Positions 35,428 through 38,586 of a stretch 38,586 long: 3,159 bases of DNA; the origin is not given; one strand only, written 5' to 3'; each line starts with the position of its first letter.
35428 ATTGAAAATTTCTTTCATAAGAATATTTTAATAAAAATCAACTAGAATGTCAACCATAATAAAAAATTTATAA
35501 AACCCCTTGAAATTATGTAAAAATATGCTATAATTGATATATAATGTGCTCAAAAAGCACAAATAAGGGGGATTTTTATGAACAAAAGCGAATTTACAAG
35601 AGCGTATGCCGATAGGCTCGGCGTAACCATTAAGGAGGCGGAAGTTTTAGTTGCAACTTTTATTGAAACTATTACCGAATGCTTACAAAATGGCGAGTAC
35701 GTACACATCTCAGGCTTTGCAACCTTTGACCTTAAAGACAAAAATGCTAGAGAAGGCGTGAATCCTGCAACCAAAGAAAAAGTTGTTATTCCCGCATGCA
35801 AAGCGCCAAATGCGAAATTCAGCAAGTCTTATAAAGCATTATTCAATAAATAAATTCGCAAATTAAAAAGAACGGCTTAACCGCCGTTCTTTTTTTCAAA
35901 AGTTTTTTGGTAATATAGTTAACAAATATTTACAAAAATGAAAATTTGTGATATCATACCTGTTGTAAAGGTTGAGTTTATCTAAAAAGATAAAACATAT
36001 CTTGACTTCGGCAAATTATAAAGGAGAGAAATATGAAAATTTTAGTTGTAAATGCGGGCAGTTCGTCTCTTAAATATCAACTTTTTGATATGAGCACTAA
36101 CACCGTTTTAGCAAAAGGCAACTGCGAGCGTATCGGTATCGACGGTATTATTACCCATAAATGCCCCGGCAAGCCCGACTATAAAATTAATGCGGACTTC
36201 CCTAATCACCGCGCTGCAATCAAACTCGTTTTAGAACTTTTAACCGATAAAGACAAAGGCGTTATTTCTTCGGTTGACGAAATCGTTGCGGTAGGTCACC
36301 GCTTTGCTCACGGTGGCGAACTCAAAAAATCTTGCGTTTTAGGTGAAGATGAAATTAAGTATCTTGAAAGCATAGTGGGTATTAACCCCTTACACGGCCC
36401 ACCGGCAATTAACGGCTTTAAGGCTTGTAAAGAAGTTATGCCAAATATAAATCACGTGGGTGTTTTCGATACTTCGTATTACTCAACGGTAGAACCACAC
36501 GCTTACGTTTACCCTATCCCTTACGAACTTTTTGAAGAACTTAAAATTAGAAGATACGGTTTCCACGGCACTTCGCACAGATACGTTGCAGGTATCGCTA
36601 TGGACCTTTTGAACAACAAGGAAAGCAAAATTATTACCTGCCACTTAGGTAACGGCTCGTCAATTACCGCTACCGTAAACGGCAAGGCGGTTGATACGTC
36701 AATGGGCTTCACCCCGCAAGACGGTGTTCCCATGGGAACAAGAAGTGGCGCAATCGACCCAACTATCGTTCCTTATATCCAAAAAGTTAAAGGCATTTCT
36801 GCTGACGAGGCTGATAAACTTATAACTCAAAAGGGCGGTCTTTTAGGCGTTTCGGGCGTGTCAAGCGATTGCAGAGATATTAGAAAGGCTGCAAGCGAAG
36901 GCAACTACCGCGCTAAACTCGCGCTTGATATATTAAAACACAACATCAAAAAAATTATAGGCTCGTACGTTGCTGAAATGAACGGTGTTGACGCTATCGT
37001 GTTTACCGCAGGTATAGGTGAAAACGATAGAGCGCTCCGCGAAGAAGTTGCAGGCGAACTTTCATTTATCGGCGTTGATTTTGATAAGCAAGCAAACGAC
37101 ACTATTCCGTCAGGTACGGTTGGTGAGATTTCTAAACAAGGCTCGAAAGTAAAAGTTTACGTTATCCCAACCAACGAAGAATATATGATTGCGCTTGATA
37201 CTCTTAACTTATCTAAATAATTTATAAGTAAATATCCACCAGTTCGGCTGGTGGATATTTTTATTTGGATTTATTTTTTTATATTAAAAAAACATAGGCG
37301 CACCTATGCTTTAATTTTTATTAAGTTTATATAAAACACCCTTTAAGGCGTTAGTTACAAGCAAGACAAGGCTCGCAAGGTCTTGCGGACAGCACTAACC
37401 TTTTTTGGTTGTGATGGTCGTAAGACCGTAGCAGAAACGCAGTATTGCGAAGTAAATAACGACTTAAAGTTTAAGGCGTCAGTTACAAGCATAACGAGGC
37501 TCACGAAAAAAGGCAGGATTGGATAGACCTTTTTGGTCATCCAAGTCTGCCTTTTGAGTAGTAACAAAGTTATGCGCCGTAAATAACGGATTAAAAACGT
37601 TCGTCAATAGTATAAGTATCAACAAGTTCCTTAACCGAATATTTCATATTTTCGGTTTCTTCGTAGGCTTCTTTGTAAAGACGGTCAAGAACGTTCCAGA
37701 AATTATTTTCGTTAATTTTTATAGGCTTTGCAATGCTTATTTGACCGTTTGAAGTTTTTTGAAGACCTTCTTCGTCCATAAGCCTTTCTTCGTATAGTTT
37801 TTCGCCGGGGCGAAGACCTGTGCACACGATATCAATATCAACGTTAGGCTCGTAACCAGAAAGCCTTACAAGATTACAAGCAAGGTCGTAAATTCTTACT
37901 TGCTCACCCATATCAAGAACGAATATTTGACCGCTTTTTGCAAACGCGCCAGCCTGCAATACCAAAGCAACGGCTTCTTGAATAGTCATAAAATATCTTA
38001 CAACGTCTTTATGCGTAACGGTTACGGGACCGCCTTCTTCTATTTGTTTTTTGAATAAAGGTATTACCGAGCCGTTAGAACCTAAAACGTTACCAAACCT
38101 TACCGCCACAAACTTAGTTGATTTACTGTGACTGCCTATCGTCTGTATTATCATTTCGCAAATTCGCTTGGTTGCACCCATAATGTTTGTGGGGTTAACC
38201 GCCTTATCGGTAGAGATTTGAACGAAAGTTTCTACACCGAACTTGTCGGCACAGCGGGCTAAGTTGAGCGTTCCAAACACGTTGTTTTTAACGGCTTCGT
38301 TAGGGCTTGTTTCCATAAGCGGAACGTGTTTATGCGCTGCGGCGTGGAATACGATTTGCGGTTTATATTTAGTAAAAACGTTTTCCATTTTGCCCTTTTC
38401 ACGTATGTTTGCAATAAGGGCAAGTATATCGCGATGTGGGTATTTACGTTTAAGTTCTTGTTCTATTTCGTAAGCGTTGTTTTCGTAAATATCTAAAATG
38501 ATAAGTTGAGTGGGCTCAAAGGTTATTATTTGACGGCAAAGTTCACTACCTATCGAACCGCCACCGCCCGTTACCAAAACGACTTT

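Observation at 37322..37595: Tandem units of a ~126-nt, heavily base-paired intergenic repeat family that I cannot assign to any known element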

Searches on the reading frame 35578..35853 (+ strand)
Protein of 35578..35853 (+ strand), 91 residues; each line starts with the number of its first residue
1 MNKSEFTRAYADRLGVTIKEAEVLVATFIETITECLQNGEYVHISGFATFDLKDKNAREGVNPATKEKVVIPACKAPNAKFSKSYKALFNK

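Call 42: find_encoding_contigs(protein=window:35578-35853:+, flank=10000, max_places=10)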
Protein window:35578-35853:+ (91 aa): 11 contigs read that carry it; 10 places shown.
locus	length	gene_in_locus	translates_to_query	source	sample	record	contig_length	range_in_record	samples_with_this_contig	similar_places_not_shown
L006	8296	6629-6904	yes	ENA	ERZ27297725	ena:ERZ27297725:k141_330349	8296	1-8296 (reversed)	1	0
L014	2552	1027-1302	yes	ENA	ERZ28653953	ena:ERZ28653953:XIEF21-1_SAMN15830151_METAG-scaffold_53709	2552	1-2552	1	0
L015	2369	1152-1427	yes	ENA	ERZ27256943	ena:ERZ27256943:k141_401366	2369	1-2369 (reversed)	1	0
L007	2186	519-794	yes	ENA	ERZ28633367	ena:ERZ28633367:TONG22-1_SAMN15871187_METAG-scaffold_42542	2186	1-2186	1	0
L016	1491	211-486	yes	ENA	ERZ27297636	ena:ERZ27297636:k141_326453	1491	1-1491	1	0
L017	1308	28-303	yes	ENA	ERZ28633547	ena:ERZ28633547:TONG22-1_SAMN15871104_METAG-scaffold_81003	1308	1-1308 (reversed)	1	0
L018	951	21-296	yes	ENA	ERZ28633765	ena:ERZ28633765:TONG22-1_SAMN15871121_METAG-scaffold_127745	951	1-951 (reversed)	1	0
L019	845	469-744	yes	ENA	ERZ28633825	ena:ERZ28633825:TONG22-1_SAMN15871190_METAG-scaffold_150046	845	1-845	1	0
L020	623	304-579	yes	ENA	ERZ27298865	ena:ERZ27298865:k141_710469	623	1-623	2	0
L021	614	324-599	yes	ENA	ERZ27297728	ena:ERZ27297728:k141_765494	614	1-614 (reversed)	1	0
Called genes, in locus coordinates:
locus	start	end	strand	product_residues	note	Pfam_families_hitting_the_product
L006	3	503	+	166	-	?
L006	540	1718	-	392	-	PF13306:LRR_5 (weak), PF13855:LRR_8 (faint), PF13306:LRR_5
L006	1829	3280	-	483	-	PF01433:Peptidase_M1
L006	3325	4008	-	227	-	PF01551:Peptidase_M23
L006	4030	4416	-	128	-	-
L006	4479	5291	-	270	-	PF00702:Hydrolase (weak), PF13344:Hydrolase_6, PF13242:Hydrolase_like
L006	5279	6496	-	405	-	PF13685:Fe-ADH_2 (weak)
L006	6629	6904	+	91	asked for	PF00216:Bac_DNA_binding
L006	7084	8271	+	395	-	PF00871:Acetate_kinase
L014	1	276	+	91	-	?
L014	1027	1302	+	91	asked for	PF00216:Bac_DNA_binding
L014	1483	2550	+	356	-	?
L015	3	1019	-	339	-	?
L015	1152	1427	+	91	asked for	PF00216:Bac_DNA_binding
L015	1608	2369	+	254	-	?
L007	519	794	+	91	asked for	PF00216:Bac_DNA_binding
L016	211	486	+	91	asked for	PF00216:Bac_DNA_binding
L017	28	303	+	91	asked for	PF00216:Bac_DNA_binding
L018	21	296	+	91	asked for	PF00216:Bac_DNA_binding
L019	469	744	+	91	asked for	PF00216:Bac_DNA_binding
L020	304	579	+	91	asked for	PF00216:Bac_DNA_binding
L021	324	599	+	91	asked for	PF00216:Bac_DNA_binding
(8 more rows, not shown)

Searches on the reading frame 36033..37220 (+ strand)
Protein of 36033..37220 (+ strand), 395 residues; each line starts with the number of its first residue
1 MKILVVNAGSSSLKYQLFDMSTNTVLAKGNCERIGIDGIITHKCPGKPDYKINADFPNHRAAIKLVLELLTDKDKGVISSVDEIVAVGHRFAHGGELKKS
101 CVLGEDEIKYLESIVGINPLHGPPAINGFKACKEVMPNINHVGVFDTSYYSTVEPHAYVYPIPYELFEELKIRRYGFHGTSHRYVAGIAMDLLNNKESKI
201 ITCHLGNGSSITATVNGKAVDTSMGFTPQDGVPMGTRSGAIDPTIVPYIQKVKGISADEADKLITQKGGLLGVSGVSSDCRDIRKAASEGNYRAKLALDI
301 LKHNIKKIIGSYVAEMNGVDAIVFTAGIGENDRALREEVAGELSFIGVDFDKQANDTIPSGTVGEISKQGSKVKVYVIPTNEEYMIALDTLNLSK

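Call 23: search_protein_families(library=pfam, proteins=[window:36033-37220:+])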
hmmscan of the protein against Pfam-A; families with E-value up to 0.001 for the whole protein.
window:36033-37220:+ (395 aa): 1 family
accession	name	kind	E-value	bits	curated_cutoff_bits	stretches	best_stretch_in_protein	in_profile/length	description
PF00871.23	Acetate_kinase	-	1.6e-129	432.4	22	1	2-387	1-391/392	Acetokinase family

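Call 24: find_encoding_contigs(protein=window:36033-37220:+, flank=10000, max_places=10)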
Protein window:36033-37220:+ (395 aa): 2 contigs read that carry it; 2 places shown.
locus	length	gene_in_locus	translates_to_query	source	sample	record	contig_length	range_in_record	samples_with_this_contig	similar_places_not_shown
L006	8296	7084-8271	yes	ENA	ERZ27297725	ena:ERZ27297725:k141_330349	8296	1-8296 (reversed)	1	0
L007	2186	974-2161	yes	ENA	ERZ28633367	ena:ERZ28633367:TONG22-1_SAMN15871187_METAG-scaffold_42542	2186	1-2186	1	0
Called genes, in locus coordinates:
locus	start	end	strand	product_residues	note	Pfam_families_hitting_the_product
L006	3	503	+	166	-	?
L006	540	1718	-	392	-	PF13306:LRR_5 (weak), PF13855:LRR_8 (faint), PF13306:LRR_5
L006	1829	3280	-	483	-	PF01433:Peptidase_M1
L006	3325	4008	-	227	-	PF01551:Peptidase_M23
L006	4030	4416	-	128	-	-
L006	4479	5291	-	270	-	PF00702:Hydrolase (weak), PF13344:Hydrolase_6, PF13242:Hydrolase_like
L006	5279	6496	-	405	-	PF13685:Fe-ADH_2 (weak)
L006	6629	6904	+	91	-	PF00216:Bac_DNA_binding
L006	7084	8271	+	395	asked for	PF00871:Acetate_kinase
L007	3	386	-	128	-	?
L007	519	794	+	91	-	PF00216:Bac_DNA_binding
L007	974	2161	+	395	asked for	PF00871:Acetate_kinase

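Call 26: find_homologous_proteins(query=window:36033-37220:+, max_evalue=1e-100)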
Query window:36033-37220:+ (395 aa): 7949 proteins with E <= 1e-100 among 8000 candidates; the best 120 are listed.
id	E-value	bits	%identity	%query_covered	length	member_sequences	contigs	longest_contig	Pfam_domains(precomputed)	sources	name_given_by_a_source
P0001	6.8e-252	853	95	100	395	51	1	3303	PF00871.24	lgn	-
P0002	1.8e-239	812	90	100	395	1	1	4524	PF00871.24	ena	-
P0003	6.3e-239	810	90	100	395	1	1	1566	PF00871.24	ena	-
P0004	5.1e-237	804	90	100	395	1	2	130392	PF00871.24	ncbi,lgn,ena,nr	ncbi:MAG: acetate kinase [Clostridia bacterium]|nr:acetate kinase [Clostridia bacterium]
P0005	3.2e-236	801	89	100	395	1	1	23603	PF00871.24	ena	-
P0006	4.2e-235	798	89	100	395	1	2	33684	PF00871.24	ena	-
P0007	4.2e-235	798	88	100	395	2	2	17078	PF00871.24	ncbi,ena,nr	ncbi:MAG: acetate kinase [Clostridia bacterium]|nr:acetate kinase [Clostridia bacterium]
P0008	1.1e-234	796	88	100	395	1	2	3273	PF00871.24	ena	-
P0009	5.6e-234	794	88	100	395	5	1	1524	PF00871.24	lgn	-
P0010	7.0e-233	790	88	100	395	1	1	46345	PF00871.24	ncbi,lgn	-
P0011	2.4e-231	785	88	100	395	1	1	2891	PF00871.24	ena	-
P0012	3.6e-230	782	87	100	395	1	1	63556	PF00871.24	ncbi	-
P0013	5.1e-219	745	83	100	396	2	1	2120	PF00871.24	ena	-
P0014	9.6e-219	744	83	100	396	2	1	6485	PF00871.24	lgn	-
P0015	3.3e-216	736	83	100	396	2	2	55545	PF00871.24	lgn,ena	-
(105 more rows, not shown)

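Call 27: find_encoding_contigs(protein=P0004, flank=10000, max_places=3)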
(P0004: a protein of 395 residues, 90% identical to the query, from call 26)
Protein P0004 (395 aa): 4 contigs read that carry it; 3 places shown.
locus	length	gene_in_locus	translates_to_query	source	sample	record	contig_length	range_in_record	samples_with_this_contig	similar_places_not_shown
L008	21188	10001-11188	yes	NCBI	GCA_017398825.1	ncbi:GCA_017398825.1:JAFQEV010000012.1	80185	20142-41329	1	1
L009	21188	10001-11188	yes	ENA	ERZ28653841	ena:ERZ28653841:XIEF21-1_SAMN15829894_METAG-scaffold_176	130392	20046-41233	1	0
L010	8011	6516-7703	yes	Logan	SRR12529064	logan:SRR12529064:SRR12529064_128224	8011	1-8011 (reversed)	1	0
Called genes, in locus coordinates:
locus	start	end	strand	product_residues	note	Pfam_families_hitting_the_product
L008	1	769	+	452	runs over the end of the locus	PF02614:UxaC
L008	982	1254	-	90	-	PF20648:DUF6809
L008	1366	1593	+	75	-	PF13560:HTH_31, PF12844:HTH_19, PF01381:HTH_3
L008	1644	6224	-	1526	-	PF13195:DUF4011, PF13086:AAA_11, PF13245:AAA_19 (faint), PF13604:AAA_30 (faint), PF13087:AAA_12, PF18741:MTES_1575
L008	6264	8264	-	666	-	PF02065:Melibiase (faint)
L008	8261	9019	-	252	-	PF02811:PHP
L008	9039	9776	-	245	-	PF08220:HTH_DeoR, PF08279:HTH_11 (weak), PF12802:MarR_2 (faint), PF00455:DeoRC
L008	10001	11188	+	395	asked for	PF00871:Acetate_kinase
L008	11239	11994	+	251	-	PF00596:Aldolase_II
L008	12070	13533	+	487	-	PF00171:Aldedh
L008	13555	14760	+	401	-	PF08240:ADH_N, PF16912:Glu_dehyd_C, PF00107:ADH_zinc_N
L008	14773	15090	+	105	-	PF00936:BMC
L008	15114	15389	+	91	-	PF00936:BMC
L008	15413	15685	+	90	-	PF00936:BMC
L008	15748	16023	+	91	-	PF00936:BMC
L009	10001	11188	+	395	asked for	PF00871:Acetate_kinase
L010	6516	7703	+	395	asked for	PF00871:Acetate_kinase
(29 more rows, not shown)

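Call 28: find_encoding_contigs(protein=P0012, flank=10000, max_places=3)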
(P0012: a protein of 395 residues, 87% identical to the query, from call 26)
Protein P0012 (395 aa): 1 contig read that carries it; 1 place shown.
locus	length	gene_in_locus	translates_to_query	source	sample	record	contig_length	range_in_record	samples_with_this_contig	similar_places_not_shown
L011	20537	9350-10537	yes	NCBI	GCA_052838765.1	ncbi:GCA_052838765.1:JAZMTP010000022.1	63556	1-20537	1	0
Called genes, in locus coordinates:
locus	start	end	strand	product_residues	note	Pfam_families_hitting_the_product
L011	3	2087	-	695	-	?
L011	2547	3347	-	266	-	PF02311:AraC_binding, PF07883:Cupin_2, PF01527:HTH_Tnp_1 (faint), PF00165:HTH_AraC, PF12833:HTH_18, PF00165:HTH_AraC (weak)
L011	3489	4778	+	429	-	PF01232:Mannitol_dh, PF08125:Mannitol_dh_C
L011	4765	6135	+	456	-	PF08666:SAF (faint), PF04295:GD_AH_second, PF20629:GD_AH_C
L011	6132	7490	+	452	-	PF02614:UxaC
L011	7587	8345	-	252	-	PF02811:PHP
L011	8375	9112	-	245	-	PF08220:HTH_DeoR, PF08279:HTH_11 (weak), PF00455:DeoRC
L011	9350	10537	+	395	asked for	PF00871:Acetate_kinase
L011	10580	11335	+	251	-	PF00596:Aldolase_II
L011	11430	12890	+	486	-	PF00171:Aldedh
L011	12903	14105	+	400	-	PF08240:ADH_N, PF16912:Glu_dehyd_C, PF00107:ADH_zinc_N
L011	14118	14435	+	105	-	PF00936:BMC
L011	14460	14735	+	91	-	PF00936:BMC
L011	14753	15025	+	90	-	PF00936:BMC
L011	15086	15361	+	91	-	PF00936:BMC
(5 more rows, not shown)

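Call 29: find_encoding_contigs(protein=P0010, flank=10000, max_places=3)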
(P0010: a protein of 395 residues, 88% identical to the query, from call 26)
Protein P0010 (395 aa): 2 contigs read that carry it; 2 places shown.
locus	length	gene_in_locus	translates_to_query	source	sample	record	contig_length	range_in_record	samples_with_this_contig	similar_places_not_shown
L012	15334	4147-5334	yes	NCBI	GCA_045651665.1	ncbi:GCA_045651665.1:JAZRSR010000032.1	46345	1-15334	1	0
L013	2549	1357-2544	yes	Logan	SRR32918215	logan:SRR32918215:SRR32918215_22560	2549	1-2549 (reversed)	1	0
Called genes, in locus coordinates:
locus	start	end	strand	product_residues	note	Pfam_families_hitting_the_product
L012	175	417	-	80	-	-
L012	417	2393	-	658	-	PF02065:Melibiase (faint)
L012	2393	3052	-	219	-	-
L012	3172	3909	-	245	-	PF08220:HTH_DeoR, PF08279:HTH_11 (weak), PF12802:MarR_2 (weak), PF00455:DeoRC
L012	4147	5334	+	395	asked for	PF00871:Acetate_kinase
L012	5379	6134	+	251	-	PF00596:Aldolase_II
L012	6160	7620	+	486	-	PF00171:Aldedh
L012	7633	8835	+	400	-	PF08240:ADH_N, PF16912:Glu_dehyd_C, PF00107:ADH_zinc_N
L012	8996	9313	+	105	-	PF00936:BMC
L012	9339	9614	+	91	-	PF00936:BMC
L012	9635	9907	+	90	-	PF00936:BMC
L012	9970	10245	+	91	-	PF00936:BMC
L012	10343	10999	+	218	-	PF06130:PTAC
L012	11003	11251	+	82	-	PF03319:EutN_CcmL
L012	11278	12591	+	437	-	PF01512:Complex1_51K, PF13534:Fer4_17, PF13375:RnfC_N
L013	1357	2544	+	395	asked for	PF00871:Acetate_kinase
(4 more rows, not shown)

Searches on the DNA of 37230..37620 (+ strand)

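Call 22: search_rna_families(source=window, start=37230, end=37620, threshold=evalue, max_evalue=10, show_alignments=2)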
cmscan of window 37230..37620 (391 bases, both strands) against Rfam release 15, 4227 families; matches with E-value up to 10: 9.
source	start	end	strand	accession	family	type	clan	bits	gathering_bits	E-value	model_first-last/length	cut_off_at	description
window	37234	37308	+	RF01405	STnc490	Gene; sRNA;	-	21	56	0.047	1-124/124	no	STnc490 Hfq binding RNA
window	37309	37337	+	RF01327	CRISPR-DR14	Gene; CRISPR;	CL00014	19.8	45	4.7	1-29/29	no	CRISPR RNA direct repeat element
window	37230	37332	-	RF02434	SpF39_sRNA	Gene; sRNA;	-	19.3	60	6.9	1-105/109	3'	Streptococcus sRNA SpF39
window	37508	37555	+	RF00241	mir-8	Gene; miRNA;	CL00138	18.7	47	0.21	12-60/72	no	mir-8/mir-141/mir-200 microRNA precursor family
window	37508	37555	-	RF00241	mir-8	Gene; miRNA;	CL00138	17.7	47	0.39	12-60/72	no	mir-8/mir-141/mir-200 microRNA precursor family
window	37238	37309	+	RF01761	wcaG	Cis-reg;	-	16.3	42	1.1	1-98/98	no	wcaG RNA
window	37234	37309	+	RF02822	Srn266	Gene; sRNA;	-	16.3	63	3.8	1-112/112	no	Streptococcus RNA 266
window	37230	37262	+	RF02399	NsiR1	Gene; sRNA;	-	14.5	39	2.7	19-60/60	5'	Nitrogen stress-induced RNA 1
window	37230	37262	+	RF02377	SurA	Gene; sRNA;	-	9.6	100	3.3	235-279/279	5'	SurA sRNA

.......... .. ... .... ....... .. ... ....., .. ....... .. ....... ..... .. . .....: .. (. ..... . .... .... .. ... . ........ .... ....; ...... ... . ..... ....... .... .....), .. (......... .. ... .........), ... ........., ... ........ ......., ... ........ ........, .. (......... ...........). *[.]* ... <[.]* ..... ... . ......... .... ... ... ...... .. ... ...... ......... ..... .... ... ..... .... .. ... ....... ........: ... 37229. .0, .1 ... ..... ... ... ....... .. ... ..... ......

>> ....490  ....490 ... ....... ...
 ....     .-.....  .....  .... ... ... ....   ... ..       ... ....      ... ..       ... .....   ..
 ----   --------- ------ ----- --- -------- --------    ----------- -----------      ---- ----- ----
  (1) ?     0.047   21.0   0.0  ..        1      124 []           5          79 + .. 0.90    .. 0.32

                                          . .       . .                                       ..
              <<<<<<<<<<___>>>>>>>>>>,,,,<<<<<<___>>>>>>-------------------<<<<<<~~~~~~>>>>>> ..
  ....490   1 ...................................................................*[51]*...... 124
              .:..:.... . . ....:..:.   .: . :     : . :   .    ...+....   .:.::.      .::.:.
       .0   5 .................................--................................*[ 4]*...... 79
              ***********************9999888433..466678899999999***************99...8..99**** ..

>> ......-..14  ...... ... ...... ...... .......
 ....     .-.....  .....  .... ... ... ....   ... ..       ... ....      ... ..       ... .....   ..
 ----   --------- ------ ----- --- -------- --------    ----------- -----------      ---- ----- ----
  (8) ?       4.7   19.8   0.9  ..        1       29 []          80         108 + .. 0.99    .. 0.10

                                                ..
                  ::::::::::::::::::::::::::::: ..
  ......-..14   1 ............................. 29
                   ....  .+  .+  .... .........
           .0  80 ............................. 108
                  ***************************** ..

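Call 40: search_dna_similar(query=window:37322-37600:+, collection=plasmids, mode=distant, max_evalue=1)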
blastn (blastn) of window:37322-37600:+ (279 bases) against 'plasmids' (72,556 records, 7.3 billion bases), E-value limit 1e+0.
No match.

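Call 41: search_dna_similar(query=window:37322-37600:+, collection=phages, mode=distant, max_evalue=1)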
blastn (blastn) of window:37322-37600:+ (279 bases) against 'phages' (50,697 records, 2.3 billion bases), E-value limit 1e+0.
Records with a match: 9; places in all: 9; records where one place covers at least 80% of the query: 0.
Best place of each record, by identity: 90-95% 9.
By first word of the organism name: Streptococcus 9.
By host as written in the record: Streptococcus pneumoniae 19A 2; Streptococcus pneumoniae 32F/2 2; Streptococcus pneumoniae 24B/2 2; Streptococcus pneumoniae 6B/3 2; Streptococcus pneumoniae strain DCC 1808 1.
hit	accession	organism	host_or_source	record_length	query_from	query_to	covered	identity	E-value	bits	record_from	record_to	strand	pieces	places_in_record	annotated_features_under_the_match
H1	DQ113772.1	Streptococcus phage MM1 1998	Streptococcus pneumoniae strain DCC 1808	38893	67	92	9%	92.3%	9e-1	39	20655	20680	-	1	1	putative scaffolding protein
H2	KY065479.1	Streptococcus phage IPP39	Streptococcus pneumoniae 19A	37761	67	92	9%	92.3%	9e-1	39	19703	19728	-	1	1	minor structural protein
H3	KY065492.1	Streptococcus phage IPP54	Streptococcus pneumoniae 32F/2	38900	67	92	9%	92.3%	9e-1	39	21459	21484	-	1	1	minor structural protein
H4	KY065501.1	Streptococcus phage IPP65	Streptococcus pneumoniae 24B/2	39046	67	92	9%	92.3%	9e-1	39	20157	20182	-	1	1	minor structural protein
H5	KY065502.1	Streptococcus phage IPP66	Streptococcus pneumoniae 6B/3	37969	67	92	9%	92.3%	9e-1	39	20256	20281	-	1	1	minor structural protein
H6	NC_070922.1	Streptococcus phage IPP65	Streptococcus pneumoniae 24B/2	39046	67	92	9%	92.3%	9e-1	39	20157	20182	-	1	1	head scaffolding protein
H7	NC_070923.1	Streptococcus phage IPP54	Streptococcus pneumoniae 32F/2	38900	67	92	9%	92.3%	9e-1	39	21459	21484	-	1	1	head scaffolding protein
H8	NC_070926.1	Streptococcus phage IPP39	Streptococcus pneumoniae 19A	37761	67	92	9%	92.3%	9e-1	39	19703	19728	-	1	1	head scaffolding protein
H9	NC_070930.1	Streptococcus phage IPP66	Streptococcus pneumoniae 6B/3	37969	67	92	9%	92.3%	9e-1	39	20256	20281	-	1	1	head scaffolding protein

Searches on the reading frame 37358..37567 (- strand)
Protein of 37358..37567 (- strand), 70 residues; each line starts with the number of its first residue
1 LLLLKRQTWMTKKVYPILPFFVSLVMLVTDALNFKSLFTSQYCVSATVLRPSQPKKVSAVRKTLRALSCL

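Call 38: find_homologous_proteins(query=window:37358-37567:-, max_evalue=10)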
Query seq(70 aa): no candidate shares three 5-residue words with the query. No homologue found.

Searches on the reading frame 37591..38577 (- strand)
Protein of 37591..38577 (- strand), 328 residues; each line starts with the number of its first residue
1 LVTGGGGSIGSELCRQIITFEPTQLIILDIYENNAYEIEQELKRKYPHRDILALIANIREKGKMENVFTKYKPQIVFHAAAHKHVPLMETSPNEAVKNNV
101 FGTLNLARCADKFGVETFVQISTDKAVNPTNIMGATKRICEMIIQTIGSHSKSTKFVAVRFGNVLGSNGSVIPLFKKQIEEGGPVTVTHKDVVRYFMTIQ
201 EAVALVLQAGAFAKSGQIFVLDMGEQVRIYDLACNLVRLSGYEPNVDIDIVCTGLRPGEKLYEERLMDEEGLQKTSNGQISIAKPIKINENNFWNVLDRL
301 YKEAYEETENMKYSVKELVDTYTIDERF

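Call 23: search_protein_families(library=pfam, proteins=[window:37591-38577:-])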
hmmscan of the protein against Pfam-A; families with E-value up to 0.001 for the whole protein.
window:37591-38577:- (328 aa): 6 families
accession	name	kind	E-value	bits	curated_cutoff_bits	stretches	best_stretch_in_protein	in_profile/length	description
PF02719.21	Polysacc_synt_2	-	2.3e-120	401.6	20.2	1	1-284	2-292/293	Polysaccharide biosynthesis protein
PF01370.27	Epimerase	-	3.4e-23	82.8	20.9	1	1-219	2-237/240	NAD dependent epimerase/dehydratase family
PF16363.11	GDP_Man_Dehyd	-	5.7e-16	59.3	27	1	1-125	1-131/332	GDP-mannose 4,6 dehydratase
PF04321.23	RmlD_sub_bind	-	1.4e-14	54.3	27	1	1-238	4-229/287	RmlD substrate binding domain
PF01073.25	3Beta_HSD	-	2.8e-11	43.4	22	1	1-131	1-128/280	3-beta hydroxysteroid dehydrogenase/isomerase family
PF00106.31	adh_short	-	0.00039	20.4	26.6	1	1-72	4-72/195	short chain dehydrogenase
